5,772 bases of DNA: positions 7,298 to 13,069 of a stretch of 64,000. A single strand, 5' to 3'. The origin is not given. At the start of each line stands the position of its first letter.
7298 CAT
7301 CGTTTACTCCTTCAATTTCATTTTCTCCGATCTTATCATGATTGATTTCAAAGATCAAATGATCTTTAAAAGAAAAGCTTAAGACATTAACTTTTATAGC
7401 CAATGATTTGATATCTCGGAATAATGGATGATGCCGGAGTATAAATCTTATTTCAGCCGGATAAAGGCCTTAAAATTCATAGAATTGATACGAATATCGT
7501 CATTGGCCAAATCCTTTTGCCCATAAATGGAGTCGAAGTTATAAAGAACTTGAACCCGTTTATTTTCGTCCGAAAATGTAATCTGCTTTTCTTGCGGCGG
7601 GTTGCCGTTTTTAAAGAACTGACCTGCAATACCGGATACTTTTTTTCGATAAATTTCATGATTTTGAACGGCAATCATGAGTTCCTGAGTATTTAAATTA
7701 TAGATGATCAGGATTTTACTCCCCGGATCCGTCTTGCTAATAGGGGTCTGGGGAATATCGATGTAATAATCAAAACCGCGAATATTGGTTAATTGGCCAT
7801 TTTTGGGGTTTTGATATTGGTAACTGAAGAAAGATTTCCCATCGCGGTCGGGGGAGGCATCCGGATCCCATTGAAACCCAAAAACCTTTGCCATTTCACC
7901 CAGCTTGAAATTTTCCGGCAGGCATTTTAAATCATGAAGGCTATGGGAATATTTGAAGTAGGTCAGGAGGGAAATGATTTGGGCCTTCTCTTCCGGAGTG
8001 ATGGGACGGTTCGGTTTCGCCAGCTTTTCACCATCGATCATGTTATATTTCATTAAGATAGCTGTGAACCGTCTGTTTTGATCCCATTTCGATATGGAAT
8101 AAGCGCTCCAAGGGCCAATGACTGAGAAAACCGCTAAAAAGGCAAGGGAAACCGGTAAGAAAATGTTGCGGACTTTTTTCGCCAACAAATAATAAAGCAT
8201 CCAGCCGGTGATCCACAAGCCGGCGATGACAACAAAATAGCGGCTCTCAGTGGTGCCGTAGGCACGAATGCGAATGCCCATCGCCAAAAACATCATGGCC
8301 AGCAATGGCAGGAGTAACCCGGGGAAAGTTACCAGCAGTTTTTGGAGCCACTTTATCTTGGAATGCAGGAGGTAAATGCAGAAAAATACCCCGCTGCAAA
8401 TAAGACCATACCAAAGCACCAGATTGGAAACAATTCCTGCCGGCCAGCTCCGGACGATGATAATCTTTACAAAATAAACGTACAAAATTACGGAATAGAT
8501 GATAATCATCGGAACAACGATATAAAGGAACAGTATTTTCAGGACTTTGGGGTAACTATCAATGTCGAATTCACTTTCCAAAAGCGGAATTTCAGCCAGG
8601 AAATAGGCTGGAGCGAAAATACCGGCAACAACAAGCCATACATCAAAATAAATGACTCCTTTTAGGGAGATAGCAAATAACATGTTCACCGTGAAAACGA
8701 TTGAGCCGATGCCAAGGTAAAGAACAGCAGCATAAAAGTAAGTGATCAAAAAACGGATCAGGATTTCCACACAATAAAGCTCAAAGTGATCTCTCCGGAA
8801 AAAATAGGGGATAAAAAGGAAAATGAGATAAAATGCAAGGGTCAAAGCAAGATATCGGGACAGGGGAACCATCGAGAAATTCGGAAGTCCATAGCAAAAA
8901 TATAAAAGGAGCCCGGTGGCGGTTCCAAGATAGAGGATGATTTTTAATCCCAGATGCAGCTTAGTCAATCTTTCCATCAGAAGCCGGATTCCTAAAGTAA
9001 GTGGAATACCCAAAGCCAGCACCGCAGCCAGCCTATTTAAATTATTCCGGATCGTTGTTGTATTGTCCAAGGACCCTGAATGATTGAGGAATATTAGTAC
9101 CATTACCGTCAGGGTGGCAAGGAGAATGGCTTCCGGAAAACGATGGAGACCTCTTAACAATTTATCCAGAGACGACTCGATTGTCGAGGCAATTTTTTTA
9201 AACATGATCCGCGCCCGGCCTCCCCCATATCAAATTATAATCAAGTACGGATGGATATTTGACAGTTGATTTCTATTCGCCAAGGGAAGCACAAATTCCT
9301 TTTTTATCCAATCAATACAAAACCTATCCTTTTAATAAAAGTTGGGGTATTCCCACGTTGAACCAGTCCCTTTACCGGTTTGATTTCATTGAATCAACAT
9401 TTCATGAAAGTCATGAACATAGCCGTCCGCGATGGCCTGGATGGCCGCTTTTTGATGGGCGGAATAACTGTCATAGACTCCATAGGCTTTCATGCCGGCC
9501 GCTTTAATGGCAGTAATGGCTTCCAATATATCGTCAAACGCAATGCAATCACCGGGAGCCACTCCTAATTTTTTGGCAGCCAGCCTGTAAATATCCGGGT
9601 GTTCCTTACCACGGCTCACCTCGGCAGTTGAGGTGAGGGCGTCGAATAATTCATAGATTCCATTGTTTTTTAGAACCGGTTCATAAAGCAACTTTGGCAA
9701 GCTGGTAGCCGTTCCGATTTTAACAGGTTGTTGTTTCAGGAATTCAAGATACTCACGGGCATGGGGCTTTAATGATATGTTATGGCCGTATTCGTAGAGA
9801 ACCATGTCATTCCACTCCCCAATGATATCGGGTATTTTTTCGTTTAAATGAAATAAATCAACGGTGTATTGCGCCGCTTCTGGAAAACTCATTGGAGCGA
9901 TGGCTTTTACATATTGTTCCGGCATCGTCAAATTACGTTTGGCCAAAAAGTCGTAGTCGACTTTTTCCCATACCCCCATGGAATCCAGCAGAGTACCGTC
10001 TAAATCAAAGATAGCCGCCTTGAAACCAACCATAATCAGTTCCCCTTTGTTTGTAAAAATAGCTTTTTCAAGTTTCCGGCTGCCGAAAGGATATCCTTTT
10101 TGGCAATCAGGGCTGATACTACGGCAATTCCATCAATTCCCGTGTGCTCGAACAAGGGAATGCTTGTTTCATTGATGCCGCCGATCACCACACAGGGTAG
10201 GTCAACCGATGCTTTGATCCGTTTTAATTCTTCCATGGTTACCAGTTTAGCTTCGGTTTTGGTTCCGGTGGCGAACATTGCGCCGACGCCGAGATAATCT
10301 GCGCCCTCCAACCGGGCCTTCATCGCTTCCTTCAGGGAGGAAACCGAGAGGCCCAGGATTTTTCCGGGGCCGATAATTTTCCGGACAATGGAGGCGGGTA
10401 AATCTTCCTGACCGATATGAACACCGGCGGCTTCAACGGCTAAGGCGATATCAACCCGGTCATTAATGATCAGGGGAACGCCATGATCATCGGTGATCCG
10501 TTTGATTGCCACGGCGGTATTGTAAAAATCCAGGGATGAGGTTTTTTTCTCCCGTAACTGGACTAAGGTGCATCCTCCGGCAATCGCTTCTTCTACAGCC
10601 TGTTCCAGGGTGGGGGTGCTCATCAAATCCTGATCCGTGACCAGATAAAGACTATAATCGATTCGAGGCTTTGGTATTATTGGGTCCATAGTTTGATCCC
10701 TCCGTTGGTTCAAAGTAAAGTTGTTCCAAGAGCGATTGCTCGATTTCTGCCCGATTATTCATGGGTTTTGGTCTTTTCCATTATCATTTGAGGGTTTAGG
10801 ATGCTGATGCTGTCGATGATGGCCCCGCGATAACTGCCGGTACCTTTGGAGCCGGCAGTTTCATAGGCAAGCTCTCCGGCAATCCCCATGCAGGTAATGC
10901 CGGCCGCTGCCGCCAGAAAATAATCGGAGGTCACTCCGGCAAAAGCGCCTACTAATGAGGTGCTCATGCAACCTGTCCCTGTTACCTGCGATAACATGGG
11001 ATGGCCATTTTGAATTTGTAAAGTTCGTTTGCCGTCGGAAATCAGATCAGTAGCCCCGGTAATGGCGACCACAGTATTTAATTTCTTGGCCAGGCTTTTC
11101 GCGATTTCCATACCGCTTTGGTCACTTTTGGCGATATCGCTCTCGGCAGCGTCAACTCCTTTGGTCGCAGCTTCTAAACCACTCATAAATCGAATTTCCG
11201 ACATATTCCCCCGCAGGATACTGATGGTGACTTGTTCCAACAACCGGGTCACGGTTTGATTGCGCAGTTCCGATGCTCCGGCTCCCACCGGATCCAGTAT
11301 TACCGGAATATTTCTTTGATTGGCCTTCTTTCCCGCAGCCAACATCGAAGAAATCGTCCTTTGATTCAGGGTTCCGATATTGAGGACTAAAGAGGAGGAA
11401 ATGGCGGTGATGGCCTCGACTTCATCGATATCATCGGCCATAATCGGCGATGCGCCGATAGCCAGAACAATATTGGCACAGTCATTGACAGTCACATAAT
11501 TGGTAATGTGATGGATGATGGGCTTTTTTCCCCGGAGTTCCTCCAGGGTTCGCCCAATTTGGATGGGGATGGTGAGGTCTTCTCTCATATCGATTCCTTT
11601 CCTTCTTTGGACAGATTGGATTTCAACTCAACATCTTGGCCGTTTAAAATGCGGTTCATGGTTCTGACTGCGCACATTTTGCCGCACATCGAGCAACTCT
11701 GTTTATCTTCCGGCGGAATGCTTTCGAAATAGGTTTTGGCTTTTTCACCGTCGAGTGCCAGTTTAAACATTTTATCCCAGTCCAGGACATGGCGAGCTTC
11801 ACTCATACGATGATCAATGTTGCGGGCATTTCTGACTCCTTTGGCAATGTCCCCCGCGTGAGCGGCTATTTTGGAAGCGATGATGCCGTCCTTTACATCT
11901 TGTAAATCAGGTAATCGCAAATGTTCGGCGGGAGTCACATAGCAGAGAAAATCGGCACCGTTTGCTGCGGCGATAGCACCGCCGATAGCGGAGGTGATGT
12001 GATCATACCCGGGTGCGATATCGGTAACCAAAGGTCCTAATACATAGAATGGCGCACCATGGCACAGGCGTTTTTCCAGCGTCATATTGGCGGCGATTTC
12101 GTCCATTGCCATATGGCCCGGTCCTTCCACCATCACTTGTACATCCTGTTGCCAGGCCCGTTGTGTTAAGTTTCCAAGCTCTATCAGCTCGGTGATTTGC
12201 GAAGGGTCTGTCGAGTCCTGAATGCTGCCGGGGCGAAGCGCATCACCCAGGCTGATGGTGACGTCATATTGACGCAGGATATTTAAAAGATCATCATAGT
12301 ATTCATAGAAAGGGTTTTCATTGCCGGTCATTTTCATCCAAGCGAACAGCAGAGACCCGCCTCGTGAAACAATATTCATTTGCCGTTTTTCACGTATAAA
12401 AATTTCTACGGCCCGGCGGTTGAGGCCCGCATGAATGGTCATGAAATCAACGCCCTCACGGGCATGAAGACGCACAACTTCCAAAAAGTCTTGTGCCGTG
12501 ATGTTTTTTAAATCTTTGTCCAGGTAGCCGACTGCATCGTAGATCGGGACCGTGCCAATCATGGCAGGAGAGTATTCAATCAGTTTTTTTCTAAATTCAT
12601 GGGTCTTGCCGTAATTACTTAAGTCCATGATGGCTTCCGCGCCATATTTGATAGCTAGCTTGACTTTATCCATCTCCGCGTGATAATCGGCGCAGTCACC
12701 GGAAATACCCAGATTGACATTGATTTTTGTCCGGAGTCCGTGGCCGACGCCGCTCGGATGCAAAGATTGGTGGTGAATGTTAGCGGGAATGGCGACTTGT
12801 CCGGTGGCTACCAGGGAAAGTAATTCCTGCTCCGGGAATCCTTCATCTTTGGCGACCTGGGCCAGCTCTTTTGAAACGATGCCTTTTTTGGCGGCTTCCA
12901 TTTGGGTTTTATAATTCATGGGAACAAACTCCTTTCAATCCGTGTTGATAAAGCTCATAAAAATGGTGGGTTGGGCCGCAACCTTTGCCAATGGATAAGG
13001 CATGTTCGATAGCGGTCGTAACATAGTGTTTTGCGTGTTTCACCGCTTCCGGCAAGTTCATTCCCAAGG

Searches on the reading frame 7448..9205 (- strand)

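Call 8: search_protein_families(library=pfam, proteins=[window:7448-9205:-])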
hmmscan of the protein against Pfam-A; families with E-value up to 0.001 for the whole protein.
window:7448-9205:- (585 aa): 1 family
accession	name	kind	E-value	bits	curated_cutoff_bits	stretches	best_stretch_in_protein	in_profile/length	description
PF13687.11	DUF4153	-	1.7e-21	77.3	27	1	57-383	20-354/373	Domain of unknown function (DUF4153)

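Call 48: search_protein_families(library=ncbifam, proteins=[window:7448-9205:-])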
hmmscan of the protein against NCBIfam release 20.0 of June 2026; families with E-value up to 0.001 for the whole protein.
window:7448-9205:- (585 aa): 0 families

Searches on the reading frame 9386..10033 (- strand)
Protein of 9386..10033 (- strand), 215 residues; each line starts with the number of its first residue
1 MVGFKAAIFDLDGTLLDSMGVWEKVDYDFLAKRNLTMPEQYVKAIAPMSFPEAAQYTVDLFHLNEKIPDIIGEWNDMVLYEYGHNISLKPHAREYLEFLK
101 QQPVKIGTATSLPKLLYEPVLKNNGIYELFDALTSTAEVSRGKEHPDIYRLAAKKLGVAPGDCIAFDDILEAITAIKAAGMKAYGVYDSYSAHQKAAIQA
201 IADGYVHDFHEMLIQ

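Call 8: search_protein_families(library=pfam, proteins=[window:9386-10033:-])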
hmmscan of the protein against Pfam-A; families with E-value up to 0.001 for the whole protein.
window:9386-10033:- (215 aa): 3 families
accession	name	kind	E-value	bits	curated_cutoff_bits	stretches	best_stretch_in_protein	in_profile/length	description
PF00702.32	Hydrolase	-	7e-24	85.7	26.4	1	4-180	1-191/191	haloacid dehalogenase-like hydrolase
PF13419.12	HAD_2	-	2.8e-23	83.4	23.8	1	8-186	2-178/178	Haloacid dehalogenase-like hydrolase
PF12710.13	HAD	-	5.3e-06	27.4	27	1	7-136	1-142/189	haloacid dehalogenase-like hydrolase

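Call 48: search_protein_families(library=ncbifam, proteins=[window:9386-10033:-])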
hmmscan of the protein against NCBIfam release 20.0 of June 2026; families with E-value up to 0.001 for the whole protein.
window:9386-10033:- (215 aa): 29 families (the best 25 are shown)
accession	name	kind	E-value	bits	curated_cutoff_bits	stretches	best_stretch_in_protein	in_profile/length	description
NF008087.0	PRK10826.1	equivalog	5.7e-27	94.8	191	1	5-209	8-212/222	hexitol phosphatase HxpB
TIGR02009.1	PGMB-YQAB-SF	subfamily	4.8e-25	88.8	153.35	1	5-186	2-186/186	beta-phosphoglucomutase family hydrolase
TIGR01509.1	HAD-SF-IA-v3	subfamily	2.8e-18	66.5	29.4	1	121-186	91-154/154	HAD-IA family hydrolase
TIGR01449.2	PGP_bact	equivalog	1.4e-17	64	180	1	8-202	2-203/213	phosphoglycolate phosphatase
NF008000.0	PRK10725.1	equivalog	3.7e-16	59.8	215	1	4-186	5-185/188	fructose-1-phosphate/6-phosphogluconate phosphatase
TIGR01990.1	bPGM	equivalog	6.9e-16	58.8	189.4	1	4-186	1-186/187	beta-phosphoglucomutase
NF046057.1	bifunc_MtlD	equivalog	8.3e-16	57.5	800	1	5-189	8-194/683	bifunctional mannitol-1-phosphate dehydrogenase/phosphatase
TIGR02253.1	CTE7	subfamily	2.3e-15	57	169.75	1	5-211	3-219/221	TIGR02253 family HAD-type hydrolase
NF009695.0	PRK13222.1-2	equivalog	2.4e-14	53.3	225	1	4-211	6-217/226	phosphoglycolate phosphatase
NF008610.0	PRK11587.1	equivalog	6.8e-14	51.7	282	1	5-200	4-195/219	sugar phosphatase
NF009804.0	PRK13288.1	equivalog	6e-13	48.8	218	1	5-208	4-201/215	pyrophosphatase PpaX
TIGR01454.1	AHBA_synth_RP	hypoth_equivalog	2.9e-12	46.7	246.65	1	8-187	2-175/205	AHBA synthesis associated protein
NF009697.0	PRK13222.1-4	equivalog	4.1e-12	45.9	327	1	4-193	7-200/232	phosphoglycolate phosphatase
NF009694.0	PRK13222.1-1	equivalog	6e-11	42.1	415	1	87-193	111-217/252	phosphoglycolate phosphatase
TIGR01422.2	phosphonatase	equivalog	1.1e-10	41.2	220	1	66-192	77-205/251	phosphonoacetaldehyde hydrolase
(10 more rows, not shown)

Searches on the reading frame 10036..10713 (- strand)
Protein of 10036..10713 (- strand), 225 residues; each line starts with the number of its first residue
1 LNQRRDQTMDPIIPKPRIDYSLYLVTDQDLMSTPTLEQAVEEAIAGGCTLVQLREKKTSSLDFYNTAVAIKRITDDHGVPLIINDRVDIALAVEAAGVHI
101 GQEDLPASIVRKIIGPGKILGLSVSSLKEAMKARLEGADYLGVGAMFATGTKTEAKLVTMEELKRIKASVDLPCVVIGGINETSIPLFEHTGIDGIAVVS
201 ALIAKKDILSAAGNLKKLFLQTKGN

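Call 8: search_protein_families(library=pfam, proteins=[window:10036-10713:-])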
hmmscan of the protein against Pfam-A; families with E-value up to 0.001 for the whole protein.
window:10036-10713:- (225 aa): 1 family
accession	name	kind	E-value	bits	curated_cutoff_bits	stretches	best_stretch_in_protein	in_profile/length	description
PF02581.23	TMP-TENI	-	3.2e-63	212.8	27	1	22-202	1-180/180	Thiamine monophosphate synthase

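Call 48: search_protein_families(library=ncbifam, proteins=[window:10036-10713:-])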
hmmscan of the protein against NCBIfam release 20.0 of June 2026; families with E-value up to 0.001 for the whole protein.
window:10036-10713:- (225 aa): 15 families
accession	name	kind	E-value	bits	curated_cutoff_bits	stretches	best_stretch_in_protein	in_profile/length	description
TIGR00693.1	thiE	equivalog_domain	1.6e-62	210.2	145.1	1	21-213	1-195/197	thiamine phosphate synthase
NF002727.0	PRK02615.1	equivalog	3.5e-60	203.6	335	1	20-220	149-345/349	thiamine phosphate synthase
NF007070.0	PRK09517.1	equivalog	7.8e-41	140.2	761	1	18-222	2-217/755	multifunctional thiamine-phosphate pyrophosphorylase/synthase/phosphomethylpyrimidine kinase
NF000736.0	PRK00043.2-3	equivalog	1.1e-30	106.5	227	1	38-209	18-195/207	thiamine phosphate synthase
NF005819.0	PRK07695.1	equivalog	1.9e-30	106.1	251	1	22-218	4-196/205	thiazole tautomerase TenI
NF000740.0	PRK00043.3-4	equivalog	2.4e-29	102.3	202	1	17-219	4-214/218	thiamine phosphate synthase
NF000741.0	PRK00043.3-5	equivalog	7e-24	84.7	350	1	16-207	4-202/217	thiamine phosphate synthase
NF002904.0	PRK03512.1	equivalog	1.2e-22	80.4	231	1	40-218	25-205/211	thiamine phosphate synthase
NF006530.0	PRK08999.1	equivalog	1.3e-22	80.3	245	1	21-203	132-313/315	Nudix family hydrolase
NF000734.0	PRK00043.1-5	equivalog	3.5e-18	66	252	1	40-207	16-185/201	thiamine phosphate synthase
NF008933.0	PRK12290.1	equivalog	2.1e-16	59.8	516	1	40-211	223-404/438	thiamine phosphate synthase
NF000738.0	PRK00043.3-1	equivalog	7.4e-12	45.4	445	1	17-214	5-210/221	thiamine phosphate synthase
NF005080.0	PRK06512.1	equivalog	3.2e-10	40.1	218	1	32-205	24-198/222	thiamine phosphate synthase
TIGR03128.2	RuMP_HxlA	equivalog_domain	0.00028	20.6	200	0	154-218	139-204/205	3-hexulose-6-phosphate synthase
NF010112.0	PRK13585.1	equivalog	0.00084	19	243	0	141-212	160-234/241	1-(5-phosphoribosyl)-5-[(5-phosphoribosylamino)methylideneamino]imidazole-4-carboxamide isomerase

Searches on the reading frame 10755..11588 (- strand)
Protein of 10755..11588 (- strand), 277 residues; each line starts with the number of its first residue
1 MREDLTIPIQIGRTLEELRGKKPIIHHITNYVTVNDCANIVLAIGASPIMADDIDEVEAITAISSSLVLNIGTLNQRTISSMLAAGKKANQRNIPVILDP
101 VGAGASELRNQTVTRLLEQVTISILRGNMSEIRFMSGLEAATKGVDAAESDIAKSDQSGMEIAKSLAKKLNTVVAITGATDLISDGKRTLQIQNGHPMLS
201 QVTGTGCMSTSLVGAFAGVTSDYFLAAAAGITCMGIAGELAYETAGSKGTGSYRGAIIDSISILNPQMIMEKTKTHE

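Call 8: search_protein_families(library=pfam, proteins=[window:10755-11588:-])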
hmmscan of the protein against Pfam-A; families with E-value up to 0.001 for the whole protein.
window:10755-11588:- (277 aa): 2 families
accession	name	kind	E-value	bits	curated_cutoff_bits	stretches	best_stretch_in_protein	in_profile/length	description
PF02110.20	HK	-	3.3e-80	269.5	27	1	15-265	1-245/247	Hydroxyethylthiazole kinase family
PF01256.23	Carb_kinase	-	5.2e-07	29.8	27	1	80-247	79-229/242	NAD(P)H-hydrate dehydratase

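Call 48: search_protein_families(library=ncbifam, proteins=[window:10755-11588:-])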
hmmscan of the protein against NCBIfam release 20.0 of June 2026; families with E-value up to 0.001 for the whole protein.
window:10755-11588:- (277 aa): 4 families
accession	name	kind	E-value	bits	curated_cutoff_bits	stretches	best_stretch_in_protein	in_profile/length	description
NF006830.1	PRK09355.1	equivalog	3.5e-100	334.8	180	1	11-276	3-262/263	hydroxyethylthiazole kinase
TIGR00694.1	thiM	equivalog_domain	5.3e-83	278.4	256.4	1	15-267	1-246/249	hydroxyethylthiazole kinase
TIGR00196.1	yjeF_cterm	hypoth_equivalog_domain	3.3e-09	36.5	129.85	1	41-249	76-261/277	NAD(P)H-hydrate dehydratase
NF007856.0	PRK10565.1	equivalog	0.0004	19.1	703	1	152-271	387-505/510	bifunctional ADP-dependent NAD(P)H-hydrate dehydratase/NAD(P)H-hydrate epimerase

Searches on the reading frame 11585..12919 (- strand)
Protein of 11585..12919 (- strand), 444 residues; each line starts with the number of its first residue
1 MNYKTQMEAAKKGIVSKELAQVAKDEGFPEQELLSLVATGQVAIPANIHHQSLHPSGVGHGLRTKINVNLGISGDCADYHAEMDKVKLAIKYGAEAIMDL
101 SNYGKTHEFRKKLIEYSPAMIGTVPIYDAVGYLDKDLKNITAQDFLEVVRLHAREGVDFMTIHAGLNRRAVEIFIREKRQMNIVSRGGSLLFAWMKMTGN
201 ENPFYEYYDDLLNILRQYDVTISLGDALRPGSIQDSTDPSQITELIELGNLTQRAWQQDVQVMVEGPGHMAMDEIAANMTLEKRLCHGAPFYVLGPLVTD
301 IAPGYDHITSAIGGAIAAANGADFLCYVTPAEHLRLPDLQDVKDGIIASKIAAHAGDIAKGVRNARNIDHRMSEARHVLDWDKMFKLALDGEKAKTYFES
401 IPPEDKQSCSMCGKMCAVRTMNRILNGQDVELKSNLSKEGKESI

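Call 8: search_protein_families(library=pfam, proteins=[window:11585-12919:-])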
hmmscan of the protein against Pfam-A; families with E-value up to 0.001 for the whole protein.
window:11585-12919:- (444 aa): 1 family
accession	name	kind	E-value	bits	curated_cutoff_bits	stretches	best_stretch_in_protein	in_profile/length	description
PF01964.24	ThiC_Rad_SAM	-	2.7e-191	636.3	25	1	5-422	1-419/420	Radical SAM ThiC family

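Call 48: search_protein_families(library=ncbifam, proteins=[window:11585-12919:-])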
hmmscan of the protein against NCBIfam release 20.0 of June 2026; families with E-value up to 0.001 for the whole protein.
window:11585-12919:- (444 aa): 4 families
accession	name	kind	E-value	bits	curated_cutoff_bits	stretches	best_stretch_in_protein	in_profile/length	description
NF009895.0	PRK13352.1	equivalog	6.1e-194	644.7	410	1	4-430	2-426/430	phosphomethylpyrimidine synthase ThiC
TIGR00190.1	thiC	equivalog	7.2e-173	575.2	460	1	5-423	2-420/423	phosphomethylpyrimidine synthase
TIGR04386.1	ThiC_like_1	exception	3.1e-146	487.5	700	1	5-424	1-423/426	B12 lower ligand biosynthesis ThiC-like protein BzaB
NF006763.1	PRK09284.1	equivalog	6.5e-141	470.6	650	1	36-421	172-560/564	phosphomethylpyrimidine synthase ThiC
